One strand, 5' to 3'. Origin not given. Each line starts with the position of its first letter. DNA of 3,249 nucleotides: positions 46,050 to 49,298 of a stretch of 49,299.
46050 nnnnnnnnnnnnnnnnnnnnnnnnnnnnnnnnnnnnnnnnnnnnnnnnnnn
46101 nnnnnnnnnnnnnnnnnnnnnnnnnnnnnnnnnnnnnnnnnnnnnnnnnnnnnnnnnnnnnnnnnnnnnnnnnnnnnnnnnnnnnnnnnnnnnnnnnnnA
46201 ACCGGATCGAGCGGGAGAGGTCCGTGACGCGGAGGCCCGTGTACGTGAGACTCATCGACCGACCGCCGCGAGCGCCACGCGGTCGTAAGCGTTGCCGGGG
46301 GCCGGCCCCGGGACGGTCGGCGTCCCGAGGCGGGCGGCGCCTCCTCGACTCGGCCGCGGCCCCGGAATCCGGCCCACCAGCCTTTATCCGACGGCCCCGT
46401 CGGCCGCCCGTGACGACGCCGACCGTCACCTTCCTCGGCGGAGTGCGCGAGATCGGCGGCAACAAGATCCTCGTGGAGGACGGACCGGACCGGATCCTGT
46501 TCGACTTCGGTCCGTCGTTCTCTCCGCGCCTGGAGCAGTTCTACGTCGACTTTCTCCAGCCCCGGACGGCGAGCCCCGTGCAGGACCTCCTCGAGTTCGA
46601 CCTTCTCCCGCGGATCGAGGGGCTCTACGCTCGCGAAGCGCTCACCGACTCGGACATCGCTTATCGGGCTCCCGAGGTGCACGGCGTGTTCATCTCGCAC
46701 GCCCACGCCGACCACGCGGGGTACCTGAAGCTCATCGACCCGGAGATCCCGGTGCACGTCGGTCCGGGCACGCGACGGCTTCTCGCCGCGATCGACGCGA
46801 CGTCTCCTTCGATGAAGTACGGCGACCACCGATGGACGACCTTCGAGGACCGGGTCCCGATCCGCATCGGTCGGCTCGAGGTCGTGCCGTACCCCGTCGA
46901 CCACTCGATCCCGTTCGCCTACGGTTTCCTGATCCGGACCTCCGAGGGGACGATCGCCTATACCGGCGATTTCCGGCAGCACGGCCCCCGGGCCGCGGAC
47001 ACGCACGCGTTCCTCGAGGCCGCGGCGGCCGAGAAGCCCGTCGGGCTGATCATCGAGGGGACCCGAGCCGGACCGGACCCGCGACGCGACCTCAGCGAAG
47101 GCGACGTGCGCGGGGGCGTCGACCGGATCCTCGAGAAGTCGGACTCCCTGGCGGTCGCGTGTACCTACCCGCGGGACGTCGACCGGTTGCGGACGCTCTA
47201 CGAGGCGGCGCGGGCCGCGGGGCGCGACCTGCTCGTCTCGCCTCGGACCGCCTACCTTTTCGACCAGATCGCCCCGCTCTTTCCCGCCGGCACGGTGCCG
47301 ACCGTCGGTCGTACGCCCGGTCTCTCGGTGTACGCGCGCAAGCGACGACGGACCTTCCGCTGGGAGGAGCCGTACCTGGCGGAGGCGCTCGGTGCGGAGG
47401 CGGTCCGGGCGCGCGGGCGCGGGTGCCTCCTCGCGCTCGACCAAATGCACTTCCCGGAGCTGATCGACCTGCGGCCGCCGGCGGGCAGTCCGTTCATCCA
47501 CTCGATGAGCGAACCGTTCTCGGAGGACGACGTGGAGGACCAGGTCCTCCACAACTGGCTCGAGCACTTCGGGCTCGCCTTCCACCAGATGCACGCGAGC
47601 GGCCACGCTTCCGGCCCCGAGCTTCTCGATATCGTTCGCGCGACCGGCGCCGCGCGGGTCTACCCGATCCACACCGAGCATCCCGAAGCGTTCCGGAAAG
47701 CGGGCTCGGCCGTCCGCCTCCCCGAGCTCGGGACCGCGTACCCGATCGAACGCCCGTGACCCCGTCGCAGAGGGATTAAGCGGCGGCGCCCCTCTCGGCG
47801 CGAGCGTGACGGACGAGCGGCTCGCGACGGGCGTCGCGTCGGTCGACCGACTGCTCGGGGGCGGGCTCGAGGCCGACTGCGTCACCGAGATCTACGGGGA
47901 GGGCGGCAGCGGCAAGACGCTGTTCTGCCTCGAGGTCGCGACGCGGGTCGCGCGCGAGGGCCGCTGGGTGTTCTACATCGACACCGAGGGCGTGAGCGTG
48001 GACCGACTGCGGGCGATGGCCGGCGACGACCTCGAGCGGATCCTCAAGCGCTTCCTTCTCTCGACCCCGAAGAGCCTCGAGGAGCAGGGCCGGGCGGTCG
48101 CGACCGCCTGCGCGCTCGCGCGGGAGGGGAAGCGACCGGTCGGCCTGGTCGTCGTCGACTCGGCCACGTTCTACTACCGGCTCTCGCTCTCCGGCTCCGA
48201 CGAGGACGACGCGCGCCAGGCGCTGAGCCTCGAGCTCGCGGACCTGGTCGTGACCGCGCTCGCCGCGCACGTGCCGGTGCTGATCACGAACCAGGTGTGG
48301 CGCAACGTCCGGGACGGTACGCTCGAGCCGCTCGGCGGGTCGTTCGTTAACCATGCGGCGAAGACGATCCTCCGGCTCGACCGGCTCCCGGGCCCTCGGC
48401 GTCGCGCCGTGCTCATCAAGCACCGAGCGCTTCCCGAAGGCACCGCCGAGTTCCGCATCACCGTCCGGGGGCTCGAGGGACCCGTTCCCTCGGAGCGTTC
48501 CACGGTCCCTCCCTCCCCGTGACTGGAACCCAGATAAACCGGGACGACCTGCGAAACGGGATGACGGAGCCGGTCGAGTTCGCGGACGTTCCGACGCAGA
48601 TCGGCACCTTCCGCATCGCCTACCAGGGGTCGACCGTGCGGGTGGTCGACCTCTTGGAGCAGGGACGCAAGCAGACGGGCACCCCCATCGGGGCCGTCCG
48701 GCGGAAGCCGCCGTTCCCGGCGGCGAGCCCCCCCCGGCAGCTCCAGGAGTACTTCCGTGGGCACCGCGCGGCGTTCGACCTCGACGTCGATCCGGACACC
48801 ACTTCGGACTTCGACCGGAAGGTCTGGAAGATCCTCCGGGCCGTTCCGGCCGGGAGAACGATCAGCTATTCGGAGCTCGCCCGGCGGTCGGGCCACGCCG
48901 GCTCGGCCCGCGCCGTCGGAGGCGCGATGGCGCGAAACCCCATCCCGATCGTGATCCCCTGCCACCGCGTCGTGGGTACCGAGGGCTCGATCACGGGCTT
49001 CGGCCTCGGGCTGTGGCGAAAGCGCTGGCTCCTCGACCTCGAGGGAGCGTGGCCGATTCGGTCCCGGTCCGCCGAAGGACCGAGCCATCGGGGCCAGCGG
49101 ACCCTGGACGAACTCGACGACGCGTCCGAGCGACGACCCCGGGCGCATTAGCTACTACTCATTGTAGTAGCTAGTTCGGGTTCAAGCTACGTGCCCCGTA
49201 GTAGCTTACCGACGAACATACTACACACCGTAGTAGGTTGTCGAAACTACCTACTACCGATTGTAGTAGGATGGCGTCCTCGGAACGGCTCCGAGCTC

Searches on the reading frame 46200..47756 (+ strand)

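Call 15: search_protein_families(library=pfam, proteins=[window:46200-47756:+])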
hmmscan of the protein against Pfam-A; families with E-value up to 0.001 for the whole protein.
window:46200-47756:+ (519 aa): 3 families
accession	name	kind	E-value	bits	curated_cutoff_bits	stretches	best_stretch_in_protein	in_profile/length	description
PF12706.13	Lactamase_B_2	-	4.2e-12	46.5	27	1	156-264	27-149/200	Beta-lactamase superfamily domain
PF07521.17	RMMBL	-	3.9e-06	27.2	21.6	1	462-497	9-45/63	Zn-dependent metallo-hydrolase RNA specificity domain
PF00753.33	Lactamase_B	-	0.00014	22.3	22.7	1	148-263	33-155/196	Metallo-beta-lactamase superfamily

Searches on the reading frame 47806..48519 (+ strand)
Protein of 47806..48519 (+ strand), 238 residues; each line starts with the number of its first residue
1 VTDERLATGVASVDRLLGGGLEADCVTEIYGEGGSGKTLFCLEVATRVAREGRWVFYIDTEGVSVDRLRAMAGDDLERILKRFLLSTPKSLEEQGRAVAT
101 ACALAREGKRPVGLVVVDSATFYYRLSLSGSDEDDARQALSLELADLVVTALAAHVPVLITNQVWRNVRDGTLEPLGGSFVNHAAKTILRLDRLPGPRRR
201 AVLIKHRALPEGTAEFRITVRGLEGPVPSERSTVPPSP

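Call 15: search_protein_families(library=pfam, proteins=[window:47806-48519:+])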
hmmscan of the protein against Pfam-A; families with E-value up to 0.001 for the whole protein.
window:47806-48519:+ (238 aa): 7 families
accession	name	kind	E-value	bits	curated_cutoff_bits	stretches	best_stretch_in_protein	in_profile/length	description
PF08423.17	Rad51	-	3.4e-25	89.2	22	1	5-224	7-242/244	Rad51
PF13481.12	AAA_25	-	3.1e-10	40.4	27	1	6-139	15-169/195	AAA domain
PF06745.19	ATPase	-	3.2e-08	33.7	26.6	1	7-81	2-79/231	KaiC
PF00154.27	RecA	-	7.1e-08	32.7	27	1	5-130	32-150/262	recA bacterial DNA recombination protein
PF13479.12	AAA_24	-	8.7e-05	22.9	27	1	29-128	7-81/195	AAA domain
PF13191.12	AAA_16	-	0.00018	22.5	32.6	1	29-160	29-136/167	AAA ATPase domain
PF23442.1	DUF7125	-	0.00061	19.4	29.1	0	5-63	3-60/207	Family of unknown function (DUF7125)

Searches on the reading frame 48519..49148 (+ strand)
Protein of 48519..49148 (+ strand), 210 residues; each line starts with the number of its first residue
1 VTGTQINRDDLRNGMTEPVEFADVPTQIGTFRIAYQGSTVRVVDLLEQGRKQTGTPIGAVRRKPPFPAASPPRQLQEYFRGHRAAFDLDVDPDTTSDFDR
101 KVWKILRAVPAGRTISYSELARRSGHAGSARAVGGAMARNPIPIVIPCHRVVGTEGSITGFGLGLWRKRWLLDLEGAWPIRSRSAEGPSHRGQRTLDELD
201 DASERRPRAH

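Call 7: find_encoding_contigs(protein=window:48519-49148:+, flank=10000, max_places=10)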
Protein window:48519-49148:+ (210 aa): 2 contigs read that carry it; 2 places shown.
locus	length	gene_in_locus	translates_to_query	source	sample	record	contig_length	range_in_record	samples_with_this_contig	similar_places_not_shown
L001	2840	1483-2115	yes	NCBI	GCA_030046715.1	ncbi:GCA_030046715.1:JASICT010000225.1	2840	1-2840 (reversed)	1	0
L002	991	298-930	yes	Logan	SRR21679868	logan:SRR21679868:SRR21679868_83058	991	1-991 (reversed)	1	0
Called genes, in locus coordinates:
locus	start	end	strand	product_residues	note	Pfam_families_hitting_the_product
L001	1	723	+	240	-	?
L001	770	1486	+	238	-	PF00154:RecA_N, PF06745:ATPase, PF08423:Rad51, PF13481:AAA_25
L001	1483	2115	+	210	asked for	PF01035:DNA_binding_1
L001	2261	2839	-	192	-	?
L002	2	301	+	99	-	?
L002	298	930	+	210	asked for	PF01035:DNA_binding_1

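Call 18: find_related_loci(query=window:48519-49148:+, collection=genome_contigs, flank=10000)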
Query window:48519-49148:+ (210 aa) in genome_contigs; peptide patterns used: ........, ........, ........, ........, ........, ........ (x = any residue, [..] = any of these).
586 stretches matched a pattern; 323 encode a relative of the query (tblastn E <= 1e-3); the best 80 are kept; 80 distinct loci.
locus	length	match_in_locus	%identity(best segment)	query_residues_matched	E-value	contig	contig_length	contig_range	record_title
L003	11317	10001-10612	84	2-205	1e-112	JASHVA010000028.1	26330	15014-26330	MAG: Thermoplasmata archaeon isolate JOPF193 JOPF_N14C_contig_24313, whole genome shotgun sequence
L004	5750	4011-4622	84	2-205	2e-111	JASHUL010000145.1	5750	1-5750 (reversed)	MAG: Thermoplasmata archaeon isolate JOPF178 JOPF_A141_contig_67056, whole genome shotgun sequence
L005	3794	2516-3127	82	2-205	1e-112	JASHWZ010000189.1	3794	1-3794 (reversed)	MAG: Thermoplasmata archaeon isolate JOPF244 JOPF_A141_contig_97690, whole genome shotgun sequence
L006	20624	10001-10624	80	2-209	1e-109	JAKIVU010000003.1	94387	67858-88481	MAG: Thermoplasmata archaeon isolate AcS1-36 NODE_284_length_94387_cov_14.124624, whole genome shotgun sequence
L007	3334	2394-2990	84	2-200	5e-110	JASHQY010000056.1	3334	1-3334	MAG: Thermoplasmata archaeon isolate JOPF087 JOPF_N102_contig_20403, whole genome shotgun sequence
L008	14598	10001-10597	82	2-199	2e-107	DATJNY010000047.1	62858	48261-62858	MAG TPA_asm: Thermoplasmata archaeon isolate SMAG_U14873 k141_1164529, whole genome shotgun sequence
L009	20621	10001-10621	78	4-208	2e-106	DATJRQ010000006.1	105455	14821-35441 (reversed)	MAG TPA_asm: Thermoplasmata archaeon isolate SMAG_U14971 k141_3827276, whole genome shotgun sequence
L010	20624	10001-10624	76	1-207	9e-103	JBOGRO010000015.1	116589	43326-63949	MAG: Thermoplasmata archaeon isolate TC-S_metawrap_bin.78 k127_3317250, whole genome shotgun sequence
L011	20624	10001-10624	75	2-209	2e-102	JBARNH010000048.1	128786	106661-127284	MAG: Thermoplasmata archaeon isolate MFD06118_ilm_asm_bin36 k127_205203, whole genome shotgun sequence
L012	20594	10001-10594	82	2-199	4e-101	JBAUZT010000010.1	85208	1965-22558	MAG: Thermoplasmata archaeon isolate MFD09265_ilm_asm_bin59 k127_137817, whole genome shotgun sequence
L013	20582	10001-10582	78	4-197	1e-99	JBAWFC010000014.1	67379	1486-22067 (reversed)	MAG: Thermoplasmata archaeon isolate MFD05722_ilm_asm_bin29 k127_123039, whole genome shotgun sequence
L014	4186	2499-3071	75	12-199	7e-95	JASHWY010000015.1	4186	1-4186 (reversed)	MAG: Thermoplasmata archaeon isolate JOPF243 JOPF_A10C_contig_18293, whole genome shotgun sequence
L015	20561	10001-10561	75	13-199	2e-93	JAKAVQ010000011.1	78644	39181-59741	MAG: Thermoplasmata archaeon isolate YP4.bin112 NODE_438_length_78644_cov_4.625928, whole genome shotgun sequence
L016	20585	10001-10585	72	4-198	3e-93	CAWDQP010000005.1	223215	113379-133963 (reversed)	MAG: uncultured Thermoplasmata archaeon isolate MFD03399.bin.2.114 genome assembly, contig: contig_40827, whole genome s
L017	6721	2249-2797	77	15-197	3e-92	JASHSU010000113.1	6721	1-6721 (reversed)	MAG: Thermoplasmata archaeon isolate JOPF135 JOPF_AWAY_contig_910933, whole genome shotgun sequence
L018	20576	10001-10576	74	6-197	2e-92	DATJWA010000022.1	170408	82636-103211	MAG TPA_asm: Thermoplasmata archaeon isolate SMAG_U15087 k141_546728, whole genome shotgun sequence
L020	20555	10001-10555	76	19-203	5e-91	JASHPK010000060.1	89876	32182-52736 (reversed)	MAG: Thermoplasmata archaeon isolate JOPF047 JOPF_A10C_contig_308973, whole genome shotgun sequence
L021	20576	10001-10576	75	6-197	6e-91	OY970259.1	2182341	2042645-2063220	MAG: uncultured Thermoplasmata archaeon isolate MFD00991.bin.2.14 genome assembly, chromosome: 1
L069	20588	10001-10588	74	4-199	2e-84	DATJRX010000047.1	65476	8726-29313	MAG TPA_asm: Thermoplasmata archaeon isolate SMAG_U14978 k141_1706261, whole genome shotgun sequence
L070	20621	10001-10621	69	6-209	2e-84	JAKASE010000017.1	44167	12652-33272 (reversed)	MAG: Thermoplasmata archaeon isolate YP1.bin27 NODE_723_length_44167_cov_17.135014, whole genome shotgun sequence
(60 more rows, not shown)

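Call 27: search_protein_families(library=pfam, proteins=[L021:10754-13063:-, L021:12979-13680:-, L021:13647-14114:-, L021:14147-14797:+, L021:15550-17061:+, L021:17290-18297:-, L021:18301-19074:-, L021:19784-20575:+, L006:14692-17283:+, L006:18301-19611:-])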
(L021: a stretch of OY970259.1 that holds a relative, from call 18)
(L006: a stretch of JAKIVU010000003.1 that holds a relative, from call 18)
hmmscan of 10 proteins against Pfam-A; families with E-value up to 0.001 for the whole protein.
L021:10754-13063:- (770 aa): 6 families
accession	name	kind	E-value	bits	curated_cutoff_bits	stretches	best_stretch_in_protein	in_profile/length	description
PF00009.33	GTP_EFTU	-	7.8e-52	176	26.5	1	58-295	2-187/188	Elongation factor Tu GTP binding domain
PF14492.12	EFG_III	-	3.4e-24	85.2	27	1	425-497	1-73/75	Elongation Factor G, domain III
PF00679.30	EFG_C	-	3.6e-24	85.1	27.9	1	662-747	2-88/89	Elongation factor G C-terminus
PF03764.24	EFG_IV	-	7.9e-24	84.2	24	1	556-656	14-118/121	Elongation factor G, domain IV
PF03144.31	GTP_EFTU_D2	-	5.2e-14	52.9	30.3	1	344-410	1-72/73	Elongation factor Tu domain 2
PF22042.2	EF-G_D2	-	1.7e-12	47.7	27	1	331-410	3-81/84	Elongation factor G domain 2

L021:12979-13680:- (234 aa): 1 family
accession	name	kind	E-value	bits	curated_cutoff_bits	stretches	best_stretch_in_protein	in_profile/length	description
PF00177.27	Ribosomal_S7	-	8.4e-35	120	24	1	92-234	16-148/148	Ribosomal protein S7p/S5e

L021:13647-14114:- (156 aa): 1 family
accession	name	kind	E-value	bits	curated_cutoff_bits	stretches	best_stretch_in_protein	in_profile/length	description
PF00164.32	Ribosom_S12_S23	-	3.5e-48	162.3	22.3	1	47-155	2-109/110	Ribosomal protein S12/S23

L021:14147-14797:+ (217 aa): 1 family
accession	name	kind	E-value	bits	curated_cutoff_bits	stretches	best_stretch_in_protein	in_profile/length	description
PF03167.25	UDG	-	1.6e-31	109.7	24.3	1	57-192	4-129/141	Uracil DNA glycosylase superfamily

L021:15550-17061:+ (504 aa): 2 families
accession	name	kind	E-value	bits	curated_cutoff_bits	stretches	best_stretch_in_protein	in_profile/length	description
PF00136.26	DNA_pol_B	-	2.3e-46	158.9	23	1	160-481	44-411/453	DNA polymerase family B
PF20286.3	divDNApol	-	0.00052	18.8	25.7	1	196-293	79-179/705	Divergent Family B DNA polymerase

L021:17290-18297:- (336 aa): 1 family
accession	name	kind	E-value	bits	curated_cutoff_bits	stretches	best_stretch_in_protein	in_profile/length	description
PF00892.27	EamA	-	1.5e-08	35.5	28.2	1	185-315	9-134/135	EamA-like transporter family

L021:18301-19074:- (258 aa): 1 family
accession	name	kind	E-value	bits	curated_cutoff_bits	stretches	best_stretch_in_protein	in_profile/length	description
PF02769.27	AIRS_C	-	6.2e-22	78.9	23.1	1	84-246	2-152/156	AIR synthase related protein, C-terminal domain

L021:19784-20575:+ (264 aa): 0 families

L006:14692-17283:+ (864 aa): 2 families
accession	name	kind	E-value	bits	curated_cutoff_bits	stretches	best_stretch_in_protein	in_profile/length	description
PF00136.26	DNA_pol_B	-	5.6e-51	174.2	23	1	406-803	3-450/453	DNA polymerase family B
PF03104.25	DNA_pol_B_exo1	-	2e-16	60.5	23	1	154-343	6-242/242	DNA polymerase family B, exonuclease domain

L006:18301-19611:- (437 aa): 2 families
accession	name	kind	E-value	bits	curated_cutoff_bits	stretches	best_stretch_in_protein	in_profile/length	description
PF02769.27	AIRS_C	-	1.3e-21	77.8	23.1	1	262-425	1-152/156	AIR synthase related protein, C-terminal domain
PF00586.29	AIRS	-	3.5e-21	76.2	24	1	135-247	2-110/112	AIR synthase related protein, N-terminal domain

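Call 50: search_protein_families(library=pfam, proteins=[L070:12395-13729:-, L070:13733-15478:-, L070:15633-16238:-, L070:11127-11525:-, L070:11931-12560:+, L020:10731-11324:-, L069:10598-11140:+, L018:10721-11740:-], max_evalue=0.01)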
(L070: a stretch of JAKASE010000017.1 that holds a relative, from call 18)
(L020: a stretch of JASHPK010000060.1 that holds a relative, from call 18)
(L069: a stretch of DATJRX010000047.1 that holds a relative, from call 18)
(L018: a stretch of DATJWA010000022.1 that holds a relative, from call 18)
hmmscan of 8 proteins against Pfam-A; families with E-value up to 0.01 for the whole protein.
L070:12395-13729:- (445 aa): 0 families

L070:13733-15478:- (582 aa): 1 family
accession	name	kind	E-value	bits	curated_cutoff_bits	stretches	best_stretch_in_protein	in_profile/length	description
PF16656.11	Pur_ac_phosph_N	-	3.7e-05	24.6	30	1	78-146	11-82/93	Purple acid Phosphatase, N-terminal domain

L070:15633-16238:- (202 aa): 0 families

L070:11127-11525:- (133 aa): 0 families

L070:11931-12560:+ (210 aa): 0 families

L020:10731-11324:- (198 aa): 0 families

L069:10598-11140:+ (181 aa): 6 families
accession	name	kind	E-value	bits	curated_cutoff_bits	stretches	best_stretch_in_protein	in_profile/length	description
PF13671.12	AAA_33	-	1.8e-11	45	27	1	12-137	3-138/143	AAA domain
PF13238.12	AAA_18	-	8.2e-06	26.7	29.4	1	12-122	2-114/128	AAA domain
PF02367.23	TsaE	-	0.00047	20.5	26.6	1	10-34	23-47/128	Threonylcarbamoyl adenosine biosynthesis protein TsaE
PF00004.35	AAA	-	0.00051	20.9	21.2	1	12-43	2-33/131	ATPase family associated with various cellular activities (AAA)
PF01202.28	SKI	-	0.0011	19.6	22.1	1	18-46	2-30/159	Shikimate kinase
PF13191.12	AAA_16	-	0.0056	17.6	32.6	1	10-39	26-63/167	AAA ATPase domain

L018:10721-11740:- (340 aa): 9 families
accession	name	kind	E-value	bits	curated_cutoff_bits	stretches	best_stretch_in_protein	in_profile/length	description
PF00583.31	Acetyltransf_1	-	2.7e-23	82.9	20.7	2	44-142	24-116/116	Acetyltransferase (GNAT) family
PF13508.13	Acetyltransf_7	-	7.4e-19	68.4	27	2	59-144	6-84/84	Acetyltransferase (GNAT) domain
PF13673.13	Acetyltransf_10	-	6.7e-11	42.7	23.6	1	228-322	29-116/128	Acetyltransferase (GNAT) domain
PF13302.13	Acetyltransf_3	-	5.2e-10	40.6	25.4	1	215-314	35-138/138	Acetyltransferase (GNAT) domain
PF08445.16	FR47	-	8.5e-07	29.3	22.1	1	88-147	24-82/86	FR47-like protein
PF14542.12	Acetyltransf_CG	-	2.3e-05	24.9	30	1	261-291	29-59/80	GCN5-related N-acetyl-transferase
PF13527.13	Acetyltransf_9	-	0.00041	20.8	25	0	89-117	76-104/127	Acetyltransferase (GNAT) domain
PF13523.12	Acetyltransf_8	-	0.00054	20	27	1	265-318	88-142/145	Acetyltransferase (GNAT) domain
PF13480.13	Acetyltransf_6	-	0.00087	19.9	22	1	184-293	26-132/143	Acetyltransferase (GNAT) domain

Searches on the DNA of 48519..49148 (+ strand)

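Call 12: search_rna_families(source=L001, start=1900, end=2500, threshold=evalue, max_evalue=10)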
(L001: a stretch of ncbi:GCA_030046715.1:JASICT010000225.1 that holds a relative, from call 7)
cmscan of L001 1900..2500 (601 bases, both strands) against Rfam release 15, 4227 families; matches with E-value up to 10: 1.
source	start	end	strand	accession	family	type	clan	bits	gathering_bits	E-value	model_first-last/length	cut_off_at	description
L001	1939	2024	-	RF00763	mir-339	Gene; miRNA;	-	18.7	60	1.9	1-92/92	no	mir-339 microRNA precursor family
